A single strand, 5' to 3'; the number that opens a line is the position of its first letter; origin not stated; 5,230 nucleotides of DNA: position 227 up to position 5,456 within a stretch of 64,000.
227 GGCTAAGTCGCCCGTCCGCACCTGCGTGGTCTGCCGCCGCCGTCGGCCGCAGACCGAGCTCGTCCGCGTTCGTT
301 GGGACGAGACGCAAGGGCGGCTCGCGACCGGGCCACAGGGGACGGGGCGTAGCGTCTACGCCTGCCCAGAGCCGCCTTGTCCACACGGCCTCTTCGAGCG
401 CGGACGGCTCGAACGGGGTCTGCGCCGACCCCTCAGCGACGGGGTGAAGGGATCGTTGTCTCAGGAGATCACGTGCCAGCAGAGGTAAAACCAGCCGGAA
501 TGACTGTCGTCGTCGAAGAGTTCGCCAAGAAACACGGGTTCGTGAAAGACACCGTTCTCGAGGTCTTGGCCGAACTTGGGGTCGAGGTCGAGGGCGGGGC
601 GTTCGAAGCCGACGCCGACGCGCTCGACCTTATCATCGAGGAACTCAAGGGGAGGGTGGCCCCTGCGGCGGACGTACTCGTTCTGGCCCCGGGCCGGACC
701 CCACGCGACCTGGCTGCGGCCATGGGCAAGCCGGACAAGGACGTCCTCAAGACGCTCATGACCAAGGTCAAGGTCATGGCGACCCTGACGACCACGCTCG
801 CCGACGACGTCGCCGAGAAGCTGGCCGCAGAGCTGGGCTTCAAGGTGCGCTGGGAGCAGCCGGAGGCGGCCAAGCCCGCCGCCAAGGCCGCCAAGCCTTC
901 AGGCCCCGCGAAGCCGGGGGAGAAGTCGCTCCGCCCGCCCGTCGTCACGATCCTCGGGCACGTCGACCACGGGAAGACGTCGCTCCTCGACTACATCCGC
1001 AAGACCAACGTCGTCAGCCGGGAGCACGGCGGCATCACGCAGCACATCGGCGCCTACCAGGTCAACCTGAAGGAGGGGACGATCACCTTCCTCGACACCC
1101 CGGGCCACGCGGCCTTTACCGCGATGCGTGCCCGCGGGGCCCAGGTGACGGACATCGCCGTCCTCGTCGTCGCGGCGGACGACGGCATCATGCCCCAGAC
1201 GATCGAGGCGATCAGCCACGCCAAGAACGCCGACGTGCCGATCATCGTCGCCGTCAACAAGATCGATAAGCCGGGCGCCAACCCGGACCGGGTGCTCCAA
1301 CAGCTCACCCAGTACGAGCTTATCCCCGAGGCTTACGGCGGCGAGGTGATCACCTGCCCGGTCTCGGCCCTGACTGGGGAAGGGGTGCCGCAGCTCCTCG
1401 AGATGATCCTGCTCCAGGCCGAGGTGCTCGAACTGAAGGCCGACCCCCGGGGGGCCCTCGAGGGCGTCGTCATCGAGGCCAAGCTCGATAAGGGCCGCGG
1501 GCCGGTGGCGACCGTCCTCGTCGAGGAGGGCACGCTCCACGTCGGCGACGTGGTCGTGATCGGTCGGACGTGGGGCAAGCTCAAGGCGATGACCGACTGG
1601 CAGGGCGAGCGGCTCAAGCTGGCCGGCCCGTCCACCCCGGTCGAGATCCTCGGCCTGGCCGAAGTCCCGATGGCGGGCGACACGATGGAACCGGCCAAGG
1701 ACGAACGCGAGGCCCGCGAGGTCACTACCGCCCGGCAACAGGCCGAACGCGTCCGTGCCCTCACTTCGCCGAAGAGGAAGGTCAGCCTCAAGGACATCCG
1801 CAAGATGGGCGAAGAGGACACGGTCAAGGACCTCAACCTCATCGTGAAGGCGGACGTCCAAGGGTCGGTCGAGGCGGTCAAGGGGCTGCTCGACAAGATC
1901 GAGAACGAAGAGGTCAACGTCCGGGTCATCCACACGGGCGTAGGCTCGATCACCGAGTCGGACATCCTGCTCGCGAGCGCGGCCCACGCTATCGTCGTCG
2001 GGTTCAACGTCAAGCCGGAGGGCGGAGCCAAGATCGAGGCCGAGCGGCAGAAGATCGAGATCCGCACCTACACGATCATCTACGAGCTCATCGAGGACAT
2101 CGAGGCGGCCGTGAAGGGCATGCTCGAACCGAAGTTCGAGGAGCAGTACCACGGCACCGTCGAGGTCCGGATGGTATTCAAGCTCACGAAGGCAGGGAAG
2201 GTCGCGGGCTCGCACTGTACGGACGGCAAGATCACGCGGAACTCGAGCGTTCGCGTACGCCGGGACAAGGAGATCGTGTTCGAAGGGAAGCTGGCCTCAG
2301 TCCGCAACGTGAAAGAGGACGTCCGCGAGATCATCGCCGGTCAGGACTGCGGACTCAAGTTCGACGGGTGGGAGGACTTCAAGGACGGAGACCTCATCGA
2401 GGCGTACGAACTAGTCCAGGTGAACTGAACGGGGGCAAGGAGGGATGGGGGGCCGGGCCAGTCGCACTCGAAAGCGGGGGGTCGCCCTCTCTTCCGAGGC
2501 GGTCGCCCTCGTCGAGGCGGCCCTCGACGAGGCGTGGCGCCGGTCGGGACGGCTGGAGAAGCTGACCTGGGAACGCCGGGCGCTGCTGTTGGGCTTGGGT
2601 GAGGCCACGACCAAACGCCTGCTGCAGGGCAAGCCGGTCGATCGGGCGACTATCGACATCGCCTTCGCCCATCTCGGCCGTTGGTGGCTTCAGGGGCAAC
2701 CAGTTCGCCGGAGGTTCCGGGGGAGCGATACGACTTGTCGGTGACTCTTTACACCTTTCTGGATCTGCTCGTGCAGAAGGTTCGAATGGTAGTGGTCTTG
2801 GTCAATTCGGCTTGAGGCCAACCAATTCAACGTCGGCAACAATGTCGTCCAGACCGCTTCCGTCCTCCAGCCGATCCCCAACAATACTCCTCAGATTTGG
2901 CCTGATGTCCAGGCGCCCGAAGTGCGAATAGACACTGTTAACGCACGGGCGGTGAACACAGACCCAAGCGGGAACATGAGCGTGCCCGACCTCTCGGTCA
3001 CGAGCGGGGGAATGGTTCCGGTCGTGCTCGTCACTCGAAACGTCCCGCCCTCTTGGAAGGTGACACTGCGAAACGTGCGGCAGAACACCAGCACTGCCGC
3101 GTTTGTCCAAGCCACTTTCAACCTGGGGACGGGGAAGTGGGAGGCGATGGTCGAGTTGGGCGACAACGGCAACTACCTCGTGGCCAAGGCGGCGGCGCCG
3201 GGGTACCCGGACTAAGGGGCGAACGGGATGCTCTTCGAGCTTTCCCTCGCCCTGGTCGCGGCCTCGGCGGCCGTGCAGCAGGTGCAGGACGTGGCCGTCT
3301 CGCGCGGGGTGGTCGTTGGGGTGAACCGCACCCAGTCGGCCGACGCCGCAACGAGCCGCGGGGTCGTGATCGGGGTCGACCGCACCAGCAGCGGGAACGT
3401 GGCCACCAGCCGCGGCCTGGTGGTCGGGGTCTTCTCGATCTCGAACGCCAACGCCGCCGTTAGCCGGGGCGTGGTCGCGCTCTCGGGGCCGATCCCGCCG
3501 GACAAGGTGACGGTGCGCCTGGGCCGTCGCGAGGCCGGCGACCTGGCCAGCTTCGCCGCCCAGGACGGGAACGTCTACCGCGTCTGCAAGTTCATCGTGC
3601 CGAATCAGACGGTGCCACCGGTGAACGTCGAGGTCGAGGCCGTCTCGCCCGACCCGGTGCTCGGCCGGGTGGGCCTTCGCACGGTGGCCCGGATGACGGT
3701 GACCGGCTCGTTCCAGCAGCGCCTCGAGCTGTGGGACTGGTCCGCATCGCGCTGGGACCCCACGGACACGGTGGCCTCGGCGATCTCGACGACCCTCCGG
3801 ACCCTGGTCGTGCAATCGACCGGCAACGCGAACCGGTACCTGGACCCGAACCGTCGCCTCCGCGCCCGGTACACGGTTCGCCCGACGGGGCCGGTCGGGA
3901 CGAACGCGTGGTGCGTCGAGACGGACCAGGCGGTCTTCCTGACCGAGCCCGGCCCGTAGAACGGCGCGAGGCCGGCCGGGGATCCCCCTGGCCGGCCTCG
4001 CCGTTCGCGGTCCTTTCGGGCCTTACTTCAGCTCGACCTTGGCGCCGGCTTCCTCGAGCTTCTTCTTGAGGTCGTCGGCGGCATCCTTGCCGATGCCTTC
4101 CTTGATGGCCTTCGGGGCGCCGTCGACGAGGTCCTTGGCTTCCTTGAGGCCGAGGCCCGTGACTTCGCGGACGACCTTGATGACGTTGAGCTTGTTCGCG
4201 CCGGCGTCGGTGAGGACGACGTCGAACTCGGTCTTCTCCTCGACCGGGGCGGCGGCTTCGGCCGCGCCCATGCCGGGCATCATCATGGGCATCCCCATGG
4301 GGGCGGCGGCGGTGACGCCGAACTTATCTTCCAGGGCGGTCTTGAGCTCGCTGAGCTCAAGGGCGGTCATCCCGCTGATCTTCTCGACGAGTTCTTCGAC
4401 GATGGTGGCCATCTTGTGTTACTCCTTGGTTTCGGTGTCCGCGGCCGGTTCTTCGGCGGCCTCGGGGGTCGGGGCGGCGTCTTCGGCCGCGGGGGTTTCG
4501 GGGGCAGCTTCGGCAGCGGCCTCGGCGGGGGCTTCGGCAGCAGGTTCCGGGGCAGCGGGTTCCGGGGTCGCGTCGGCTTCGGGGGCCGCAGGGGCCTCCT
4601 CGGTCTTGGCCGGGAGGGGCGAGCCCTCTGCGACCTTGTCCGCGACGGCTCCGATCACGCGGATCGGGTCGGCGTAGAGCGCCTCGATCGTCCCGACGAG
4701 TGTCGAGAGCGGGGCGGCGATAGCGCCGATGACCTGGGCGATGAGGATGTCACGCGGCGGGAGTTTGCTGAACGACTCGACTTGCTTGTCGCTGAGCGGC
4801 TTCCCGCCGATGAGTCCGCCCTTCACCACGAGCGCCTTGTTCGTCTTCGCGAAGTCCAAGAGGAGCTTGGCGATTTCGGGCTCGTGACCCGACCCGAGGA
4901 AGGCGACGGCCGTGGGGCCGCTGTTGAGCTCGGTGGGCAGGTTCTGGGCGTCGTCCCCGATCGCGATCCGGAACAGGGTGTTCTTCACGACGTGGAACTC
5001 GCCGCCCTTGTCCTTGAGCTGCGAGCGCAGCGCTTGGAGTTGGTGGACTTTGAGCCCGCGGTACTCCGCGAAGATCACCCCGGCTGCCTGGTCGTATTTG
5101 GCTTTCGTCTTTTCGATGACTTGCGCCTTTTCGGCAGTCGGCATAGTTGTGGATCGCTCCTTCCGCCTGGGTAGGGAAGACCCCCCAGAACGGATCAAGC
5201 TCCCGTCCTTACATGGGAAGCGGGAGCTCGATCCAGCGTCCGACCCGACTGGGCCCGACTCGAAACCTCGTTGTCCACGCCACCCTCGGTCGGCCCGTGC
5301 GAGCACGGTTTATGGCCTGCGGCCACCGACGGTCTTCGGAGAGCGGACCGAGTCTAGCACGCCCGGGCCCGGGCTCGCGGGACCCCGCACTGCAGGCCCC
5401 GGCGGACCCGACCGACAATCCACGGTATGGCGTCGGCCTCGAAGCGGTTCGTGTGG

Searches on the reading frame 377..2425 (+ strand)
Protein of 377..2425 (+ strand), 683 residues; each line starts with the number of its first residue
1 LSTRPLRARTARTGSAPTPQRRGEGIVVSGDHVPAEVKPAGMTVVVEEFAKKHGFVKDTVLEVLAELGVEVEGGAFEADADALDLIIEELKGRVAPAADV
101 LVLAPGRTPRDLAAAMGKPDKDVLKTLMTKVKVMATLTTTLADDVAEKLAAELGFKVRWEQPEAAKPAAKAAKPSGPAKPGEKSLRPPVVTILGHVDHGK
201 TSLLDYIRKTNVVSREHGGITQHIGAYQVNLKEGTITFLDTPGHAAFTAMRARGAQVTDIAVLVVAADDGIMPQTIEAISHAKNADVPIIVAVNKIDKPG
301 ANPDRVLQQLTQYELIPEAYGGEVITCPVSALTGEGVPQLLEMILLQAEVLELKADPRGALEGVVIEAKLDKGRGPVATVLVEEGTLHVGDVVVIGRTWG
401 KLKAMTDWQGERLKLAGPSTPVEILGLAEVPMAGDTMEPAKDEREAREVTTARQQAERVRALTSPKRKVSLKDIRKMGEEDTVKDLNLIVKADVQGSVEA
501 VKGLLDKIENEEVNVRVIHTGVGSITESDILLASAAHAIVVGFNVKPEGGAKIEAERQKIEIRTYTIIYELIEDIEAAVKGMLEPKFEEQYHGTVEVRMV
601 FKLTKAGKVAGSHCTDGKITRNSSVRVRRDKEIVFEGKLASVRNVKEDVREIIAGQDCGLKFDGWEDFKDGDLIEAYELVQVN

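Call 21: search_protein_families(library=pfam, proteins=[window:377-2425:+], max_evalue=0.001)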
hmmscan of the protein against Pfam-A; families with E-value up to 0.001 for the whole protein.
window:377-2425:+ (683 aa): 8 families
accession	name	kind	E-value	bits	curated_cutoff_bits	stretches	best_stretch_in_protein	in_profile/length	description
PF11987.13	IF-2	-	2.3e-40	137.6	27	1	464-576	5-117/117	Translation-initiation factor 2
PF00009.33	GTP_EFTU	-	7.5e-38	130.4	26.5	1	190-345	6-183/188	Elongation factor Tu GTP binding domain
PF22042.2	EF-G_D2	-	1.2e-29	102.7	27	1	361-437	2-81/84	Elongation factor G domain 2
PF01926.29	MMR_HSR1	-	3.3e-10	40.5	21.9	1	190-295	2-113/113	50S ribosome-binding GTPase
PF04760.21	IF2_N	-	7.7e-08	32.4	25.3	1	110-156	7-53/53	Translation initiation factor IF-2, N-terminal region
PF03144.31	GTP_EFTU_D2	-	5.5e-07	30.4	30.3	0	607-672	1-70/73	Elongation factor Tu domain 2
PF00025.27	Arf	-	1.1e-05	25.5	22.3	1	191-344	18-170/174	ADP-ribosylation factor family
PF00071.28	Ras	-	0.00073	19.6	21.6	0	191-344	3-156/162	Ras family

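Call 32: find_homologous_proteins(query=window:377-2425:+, max_evalue=1e-50)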
Query window:377-2425:+ (683 aa): 8000 proteins with E <= 1e-50 among 8000 candidates; the best 120 are listed.
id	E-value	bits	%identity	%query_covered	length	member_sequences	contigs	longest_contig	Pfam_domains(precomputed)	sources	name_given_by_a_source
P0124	0.0e+0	1404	100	95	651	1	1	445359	PF01926.30,PF11987.14,PF00025.28,PF04760.22,PF00009.34,PF03144.32,PF22042.3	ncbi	-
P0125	0.0e+0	1087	78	94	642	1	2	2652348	PF01926.30,PF11987.14,PF04760.22,PF00009.34,PF03144.32,PF22042.3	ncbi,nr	ncbi:MAG: translation initiation factor IF-2 [Fimbriimonadaceae bacterium]|nr:translation initiation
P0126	0.0e+0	1076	77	95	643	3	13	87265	PF01926.30,PF11987.14,PF04760.22,PF00009.34,PF03144.32,PF22042.3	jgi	jgi:translation initiation factor IF-2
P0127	0.0e+0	1057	78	94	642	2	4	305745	PF01926.30,PF11987.14,PF00009.34,PF03144.32,PF22042.3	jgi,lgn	jgi:translation initiation factor IF-2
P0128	0.0e+0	1050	77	94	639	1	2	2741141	PF01926.30,PF11987.14,PF04760.22,PF00009.34,PF03144.32,PF22042.3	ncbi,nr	ncbi:MAG: translation initiation factor IF-2 [Fimbriimonadaceae bacterium]|nr:translation initiation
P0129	0.0e+0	1047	76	94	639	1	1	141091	PF01926.30,PF11987.14,PF04760.22,PF00009.34,PF03144.32,PF22042.3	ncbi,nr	ncbi:MAG: translation initiation factor IF-2 [Armatimonadetes bacterium]|nr:translation initiation f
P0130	0.0e+0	1037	74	94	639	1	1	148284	PF01926.30,PF11987.14,PF00025.28,PF04760.22,PF00009.34,PF03144.32,PF22042.3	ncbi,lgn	-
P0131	0.0e+0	1020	74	94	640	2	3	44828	PF01926.30,PF11987.14,PF04760.22,PF00009.34,PF22042.3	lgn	-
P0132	0.0e+0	1018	74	94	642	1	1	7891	PF01926.30,PF11987.14,PF00009.34,PF03144.32,PF22042.3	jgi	jgi:translation initiation factor IF-2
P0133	1.7e-297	1007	73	94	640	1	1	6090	PF01926.30,PF11987.14,PF04760.22,PF00009.34,PF22042.3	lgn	-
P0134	5.0e-297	1005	73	94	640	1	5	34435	PF01926.30,PF11987.14,PF04760.22,PF00009.34,PF22042.3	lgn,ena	-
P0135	8.1e-296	1001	77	88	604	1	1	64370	PF01926.30,PF11987.14,PF04760.22,PF02421.25,PF00009.34,PF03144.32,PF22042.3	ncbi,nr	ncbi:MAG: translation initiation factor IF-2, partial [Armatimonadetes bacterium]|nr:translation ini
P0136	1.6e-291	987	71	95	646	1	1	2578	PF01926.30,PF11987.14,PF04760.22,PF00009.34,PF03144.32,PF22042.3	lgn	-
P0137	1.8e-288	977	71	94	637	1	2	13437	PF01926.30,PF11987.14,PF00009.34,PF22042.3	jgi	jgi:translation initiation factor IF-2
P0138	1.9e-288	977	70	94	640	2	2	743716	PF01926.30,PF11987.14,PF00009.34,PF03144.32,PF22042.3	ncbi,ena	-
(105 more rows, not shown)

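Call 42: find_encoding_contigs(protein=P0125, flank=10000, max_places=2)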
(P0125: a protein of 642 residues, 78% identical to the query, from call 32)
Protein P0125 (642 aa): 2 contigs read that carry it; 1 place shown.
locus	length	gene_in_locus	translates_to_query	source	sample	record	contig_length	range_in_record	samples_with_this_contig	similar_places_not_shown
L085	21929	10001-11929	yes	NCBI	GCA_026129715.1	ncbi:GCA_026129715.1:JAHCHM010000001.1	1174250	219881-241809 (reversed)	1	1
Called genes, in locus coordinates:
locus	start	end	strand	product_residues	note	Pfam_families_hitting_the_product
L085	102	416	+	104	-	PF00338:Ribosomal_S10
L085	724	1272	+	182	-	-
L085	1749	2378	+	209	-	PF00297:Ribosomal_L3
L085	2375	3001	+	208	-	PF00573:Ribosomal_L4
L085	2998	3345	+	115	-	PF00276:Ribosomal_L23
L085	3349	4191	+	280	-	PF00181:Ribosomal_L2_N, PF03947:Ribosomal_L2_C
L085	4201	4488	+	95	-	PF00203:Ribosomal_S19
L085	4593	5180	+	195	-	PF00237:Ribosomal_L22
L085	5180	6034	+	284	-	PF07650:KH_2, PF00189:Ribosomal_S3_C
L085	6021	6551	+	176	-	PF00252:Ribosomal_L16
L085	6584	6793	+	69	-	PF00831:Ribosomal_L29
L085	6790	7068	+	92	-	PF00366:Ribosomal_S17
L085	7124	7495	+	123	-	PF00238:Ribosomal_L14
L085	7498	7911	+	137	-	PF22682:Ribosomal_uL24m-like (weak), PF17136:ribosomal_L24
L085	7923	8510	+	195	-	PF00281:Ribosomal_L5, PF00673:Ribosomal_L5_C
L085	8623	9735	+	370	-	PF08529:NusA_N, PF13184:KH_NusA_1st, PF26594:KH_NusA_2nd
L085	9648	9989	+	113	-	PF04296:YlxR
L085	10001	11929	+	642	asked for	PF04760:IF2_N (faint), PF00009:GTP_EFTU, PF01926:MMR_HSR1, PF22042:EF-G_D2, PF03144:GTP_EFTU_D2 (faint), PF11987:IF-2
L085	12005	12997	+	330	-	PF01207:Dus, PF01070:FMN_dh (faint), PF00977:His_biosynth (weak)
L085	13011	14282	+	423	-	-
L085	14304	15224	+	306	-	PF01619:Pro_dh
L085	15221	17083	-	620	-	-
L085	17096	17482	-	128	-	-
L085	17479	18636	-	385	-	PF14258:DUF4350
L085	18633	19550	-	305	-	PF13559:DUF4129 (weak)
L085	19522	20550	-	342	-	-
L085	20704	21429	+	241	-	PF17131:TP_0789-like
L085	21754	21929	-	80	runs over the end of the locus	-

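Call 43: find_encoding_contigs(protein=P0128, flank=10000, max_places=1)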
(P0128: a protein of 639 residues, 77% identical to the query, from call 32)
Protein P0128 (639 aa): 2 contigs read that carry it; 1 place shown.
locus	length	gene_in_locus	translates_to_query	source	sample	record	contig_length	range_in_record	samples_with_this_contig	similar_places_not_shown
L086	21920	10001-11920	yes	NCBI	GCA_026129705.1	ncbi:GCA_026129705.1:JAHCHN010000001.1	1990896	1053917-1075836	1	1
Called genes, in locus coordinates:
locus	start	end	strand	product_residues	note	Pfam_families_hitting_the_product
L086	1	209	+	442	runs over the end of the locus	PF02347:GDC-P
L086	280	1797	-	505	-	PF00034:Cytochrom_C (weak), PF13442:Cytochrome_CBB3, PF01436:NHL (faint), PF07995:GSDH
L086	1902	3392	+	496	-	PF02347:GDC-P, PF00266:Aminotran_5 (weak), PF21478:GcvP2_C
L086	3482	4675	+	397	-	-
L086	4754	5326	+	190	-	PF03992:ABM (faint)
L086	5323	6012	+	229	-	PF21948:LplA-B_cat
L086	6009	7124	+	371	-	-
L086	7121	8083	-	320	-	PF02401:LYTB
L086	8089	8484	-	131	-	PF02152:FolB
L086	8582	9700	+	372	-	PF08529:NusA_N, PF13184:KH_NusA_1st, PF26594:KH_NusA_2nd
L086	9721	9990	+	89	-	PF04296:YlxR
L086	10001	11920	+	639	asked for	PF04760:IF2_N (faint), PF00009:GTP_EFTU, PF01926:MMR_HSR1, PF22042:EF-G_D2, PF03144:GTP_EFTU_D2 (faint), PF11987:IF-2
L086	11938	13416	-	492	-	PF00478:IMPDH, PF00571:CBS, PF03060:NMO (weak), PF01070:FMN_dh (weak)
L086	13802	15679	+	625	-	-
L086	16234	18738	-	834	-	PF02861:Clp_N, PF00004:AAA, PF17871:AAA_lid_9, PF00158:Sigma54_activat, PF00004:AAA, PF07724:AAA_2, PF07728:AAA_5, PF10431:ClpB_D2-small, +11 more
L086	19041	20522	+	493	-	-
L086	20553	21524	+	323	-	PF01408:GFO_IDH_MocA, PF02894:GFO_IDH_MocA_C, PF22725:GFO_IDH_MocA_C3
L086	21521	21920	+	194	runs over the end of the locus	PF13302:Acetyltransf_3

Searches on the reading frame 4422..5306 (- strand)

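Call 21: search_protein_families(library=pfam, proteins=[window:4422-5306:-], max_evalue=0.001)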
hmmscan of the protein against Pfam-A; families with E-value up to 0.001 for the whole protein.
window:4422-5306:- (295 aa): 1 family
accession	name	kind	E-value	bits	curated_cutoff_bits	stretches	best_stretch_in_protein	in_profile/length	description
PF00466.25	Ribosomal_L10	-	4.5e-21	75.2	22.8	1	56-154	2-100/100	Ribosomal protein L10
